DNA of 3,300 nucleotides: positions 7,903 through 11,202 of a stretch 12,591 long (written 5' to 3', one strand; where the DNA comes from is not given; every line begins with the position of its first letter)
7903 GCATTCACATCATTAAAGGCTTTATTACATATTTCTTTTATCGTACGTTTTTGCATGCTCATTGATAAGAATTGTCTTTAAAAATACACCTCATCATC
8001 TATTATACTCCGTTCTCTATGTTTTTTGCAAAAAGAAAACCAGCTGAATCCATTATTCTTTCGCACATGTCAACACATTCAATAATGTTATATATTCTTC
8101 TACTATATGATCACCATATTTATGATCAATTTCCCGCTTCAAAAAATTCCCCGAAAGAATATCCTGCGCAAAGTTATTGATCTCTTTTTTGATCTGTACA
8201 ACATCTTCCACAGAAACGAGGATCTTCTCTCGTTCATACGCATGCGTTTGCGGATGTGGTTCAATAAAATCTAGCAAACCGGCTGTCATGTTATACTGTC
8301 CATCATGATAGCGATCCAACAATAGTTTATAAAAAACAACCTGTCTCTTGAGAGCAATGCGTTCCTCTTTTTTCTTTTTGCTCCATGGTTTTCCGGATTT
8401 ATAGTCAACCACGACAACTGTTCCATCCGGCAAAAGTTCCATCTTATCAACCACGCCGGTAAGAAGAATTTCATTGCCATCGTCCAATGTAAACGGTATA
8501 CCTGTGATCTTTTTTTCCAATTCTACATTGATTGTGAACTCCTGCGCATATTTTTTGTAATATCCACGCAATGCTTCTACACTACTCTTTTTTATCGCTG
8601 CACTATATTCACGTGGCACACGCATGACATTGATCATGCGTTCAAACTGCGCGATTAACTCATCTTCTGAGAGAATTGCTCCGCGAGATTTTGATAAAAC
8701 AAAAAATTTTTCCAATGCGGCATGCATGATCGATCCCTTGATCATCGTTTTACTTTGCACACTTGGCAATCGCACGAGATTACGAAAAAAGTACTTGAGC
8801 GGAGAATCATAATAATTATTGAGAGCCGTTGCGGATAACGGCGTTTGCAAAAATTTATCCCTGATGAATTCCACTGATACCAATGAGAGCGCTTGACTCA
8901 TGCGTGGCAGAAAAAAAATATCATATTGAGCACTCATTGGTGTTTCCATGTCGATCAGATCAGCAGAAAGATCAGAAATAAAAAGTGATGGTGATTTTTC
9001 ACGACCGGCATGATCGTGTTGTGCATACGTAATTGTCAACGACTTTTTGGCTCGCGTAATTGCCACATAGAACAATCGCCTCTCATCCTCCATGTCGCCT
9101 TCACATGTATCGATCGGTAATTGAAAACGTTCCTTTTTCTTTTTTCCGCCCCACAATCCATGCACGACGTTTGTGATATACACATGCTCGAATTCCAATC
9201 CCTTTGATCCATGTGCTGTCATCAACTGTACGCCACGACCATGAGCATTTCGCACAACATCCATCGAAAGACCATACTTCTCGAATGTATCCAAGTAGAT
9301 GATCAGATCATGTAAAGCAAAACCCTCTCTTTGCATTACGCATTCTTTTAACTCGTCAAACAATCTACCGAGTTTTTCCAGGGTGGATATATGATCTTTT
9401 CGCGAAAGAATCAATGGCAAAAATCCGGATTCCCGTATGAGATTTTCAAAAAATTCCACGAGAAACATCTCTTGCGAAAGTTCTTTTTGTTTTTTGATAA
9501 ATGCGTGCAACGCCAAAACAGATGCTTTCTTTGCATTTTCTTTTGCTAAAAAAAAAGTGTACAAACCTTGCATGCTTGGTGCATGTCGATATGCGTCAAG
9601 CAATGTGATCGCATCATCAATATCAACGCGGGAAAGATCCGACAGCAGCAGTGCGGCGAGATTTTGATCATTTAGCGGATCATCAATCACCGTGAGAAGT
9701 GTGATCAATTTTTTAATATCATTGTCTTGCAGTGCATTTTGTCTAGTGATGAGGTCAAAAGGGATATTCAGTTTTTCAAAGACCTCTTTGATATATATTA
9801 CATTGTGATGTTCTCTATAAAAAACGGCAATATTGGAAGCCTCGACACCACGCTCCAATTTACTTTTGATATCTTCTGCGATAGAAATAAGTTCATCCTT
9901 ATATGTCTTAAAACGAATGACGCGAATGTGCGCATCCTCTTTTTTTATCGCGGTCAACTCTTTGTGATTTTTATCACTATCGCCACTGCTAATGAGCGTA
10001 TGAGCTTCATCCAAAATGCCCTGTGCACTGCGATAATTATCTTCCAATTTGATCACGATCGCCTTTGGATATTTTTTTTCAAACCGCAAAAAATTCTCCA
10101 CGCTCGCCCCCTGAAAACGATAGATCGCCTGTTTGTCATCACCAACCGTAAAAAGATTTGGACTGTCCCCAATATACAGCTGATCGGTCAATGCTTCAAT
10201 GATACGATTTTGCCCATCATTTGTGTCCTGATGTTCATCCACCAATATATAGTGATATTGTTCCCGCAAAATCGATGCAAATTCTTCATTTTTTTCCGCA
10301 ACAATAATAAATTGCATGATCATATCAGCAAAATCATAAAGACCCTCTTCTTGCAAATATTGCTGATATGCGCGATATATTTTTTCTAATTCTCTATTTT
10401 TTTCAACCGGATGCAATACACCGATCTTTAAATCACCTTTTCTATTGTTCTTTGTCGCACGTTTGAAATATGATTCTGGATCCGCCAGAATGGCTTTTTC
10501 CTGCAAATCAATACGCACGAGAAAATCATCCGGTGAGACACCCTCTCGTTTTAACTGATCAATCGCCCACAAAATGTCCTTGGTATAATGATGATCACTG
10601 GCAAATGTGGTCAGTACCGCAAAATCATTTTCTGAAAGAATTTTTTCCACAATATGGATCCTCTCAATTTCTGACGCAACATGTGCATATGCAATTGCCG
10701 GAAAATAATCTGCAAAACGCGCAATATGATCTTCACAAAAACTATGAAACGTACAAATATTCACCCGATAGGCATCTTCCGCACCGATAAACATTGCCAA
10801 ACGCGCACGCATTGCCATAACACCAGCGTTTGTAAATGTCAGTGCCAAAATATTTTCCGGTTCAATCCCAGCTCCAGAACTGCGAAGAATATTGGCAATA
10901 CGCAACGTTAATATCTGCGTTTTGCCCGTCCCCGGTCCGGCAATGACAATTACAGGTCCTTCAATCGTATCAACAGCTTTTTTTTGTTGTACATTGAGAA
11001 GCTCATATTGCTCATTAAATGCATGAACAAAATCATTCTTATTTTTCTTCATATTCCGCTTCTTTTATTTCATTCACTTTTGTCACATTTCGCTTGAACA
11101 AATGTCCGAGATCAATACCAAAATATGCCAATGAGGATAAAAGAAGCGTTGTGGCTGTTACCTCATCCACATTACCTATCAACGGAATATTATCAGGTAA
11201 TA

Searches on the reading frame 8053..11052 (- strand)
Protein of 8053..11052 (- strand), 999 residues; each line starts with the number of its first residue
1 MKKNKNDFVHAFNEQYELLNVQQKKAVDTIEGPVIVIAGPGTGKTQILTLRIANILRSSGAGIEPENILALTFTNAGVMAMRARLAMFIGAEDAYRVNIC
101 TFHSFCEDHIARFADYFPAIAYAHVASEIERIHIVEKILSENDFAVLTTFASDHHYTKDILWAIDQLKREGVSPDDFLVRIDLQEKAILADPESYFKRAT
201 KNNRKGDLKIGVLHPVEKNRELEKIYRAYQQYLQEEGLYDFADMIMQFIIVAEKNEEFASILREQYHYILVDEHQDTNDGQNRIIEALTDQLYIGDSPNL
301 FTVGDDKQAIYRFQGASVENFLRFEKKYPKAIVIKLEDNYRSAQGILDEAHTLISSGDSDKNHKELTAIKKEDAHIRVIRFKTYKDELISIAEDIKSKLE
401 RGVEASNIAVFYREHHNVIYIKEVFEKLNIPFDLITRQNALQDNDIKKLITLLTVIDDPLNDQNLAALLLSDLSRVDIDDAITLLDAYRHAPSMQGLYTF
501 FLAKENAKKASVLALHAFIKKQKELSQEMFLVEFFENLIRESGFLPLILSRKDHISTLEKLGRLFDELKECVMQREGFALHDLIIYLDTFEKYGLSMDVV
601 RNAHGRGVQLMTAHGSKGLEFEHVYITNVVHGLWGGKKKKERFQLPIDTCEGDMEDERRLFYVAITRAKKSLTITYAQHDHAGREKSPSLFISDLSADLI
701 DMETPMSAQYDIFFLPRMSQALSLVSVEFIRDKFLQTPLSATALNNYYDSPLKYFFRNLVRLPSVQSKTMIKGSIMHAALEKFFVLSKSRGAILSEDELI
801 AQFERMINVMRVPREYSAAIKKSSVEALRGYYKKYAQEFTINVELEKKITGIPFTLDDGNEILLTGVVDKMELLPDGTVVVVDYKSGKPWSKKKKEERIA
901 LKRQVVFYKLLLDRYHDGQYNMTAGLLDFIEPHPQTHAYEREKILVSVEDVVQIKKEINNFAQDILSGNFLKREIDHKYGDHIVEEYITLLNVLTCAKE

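Call 21: find_encoding_contigs(protein=window:8053-11052:-, flank=10000, max_places=10)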
Protein window:8053-11052:- (999 aa): 1 contig read that carries it; 1 place shown.
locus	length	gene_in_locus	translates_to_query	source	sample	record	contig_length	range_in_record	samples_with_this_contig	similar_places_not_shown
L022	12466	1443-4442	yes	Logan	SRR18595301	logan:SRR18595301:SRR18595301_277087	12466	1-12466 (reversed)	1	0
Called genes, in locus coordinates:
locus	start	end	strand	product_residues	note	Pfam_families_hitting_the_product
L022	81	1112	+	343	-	-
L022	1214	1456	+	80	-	-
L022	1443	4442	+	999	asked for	PF00580:UvrD-helicase, PF13245:AAA_19, PF13361:UvrD_C, PF13538:UvrD_C_2 (faint), PF12705:PDDEXK_1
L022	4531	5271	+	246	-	PF00520:Ion_trans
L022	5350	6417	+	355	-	PF00348:polyprenyl_synt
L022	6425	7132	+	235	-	PF01255:Prenyltransf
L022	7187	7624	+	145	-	PF01894:YjbQ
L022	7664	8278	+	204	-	PF01135:PCMT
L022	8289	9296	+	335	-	PF02618:YceG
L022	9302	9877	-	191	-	PF13482:RNase_H_2, PF10108:DNA_pol_B_exo2 (weak)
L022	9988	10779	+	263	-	PF13529:Peptidase_C39_2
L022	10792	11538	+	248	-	PF00565:SNase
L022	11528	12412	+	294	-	PF00730:HhH-GPD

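Call 30: search_protein_families(library=ncbifam, proteins=[P0121, P0122], max_evalue=0.001)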
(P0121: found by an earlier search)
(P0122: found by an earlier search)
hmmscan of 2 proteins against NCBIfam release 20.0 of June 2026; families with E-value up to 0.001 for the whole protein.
P0121 (335 aa): 2 families
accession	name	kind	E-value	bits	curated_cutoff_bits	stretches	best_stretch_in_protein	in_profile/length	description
TIGR00247.1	TIGR00247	hypoth_equivalog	8.5e-64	215.8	103.4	1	5-331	11-338/347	endolytic transglycosylase MltG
NF007619.0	PRK10270.1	equivalog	6.1e-34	117.6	532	1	5-318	11-316/340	cell division protein YceG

P0122 (163 aa): 2 families
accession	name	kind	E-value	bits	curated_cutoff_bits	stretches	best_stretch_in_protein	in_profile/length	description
TIGR00247.1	TIGR00247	hypoth_equivalog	8.5e-42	143.4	103.4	1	7-159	186-338/347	endolytic transglycosylase MltG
NF007619.0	PRK10270.1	equivalog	4.1e-26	91.8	532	1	12-147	184-317/340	cell division protein YceG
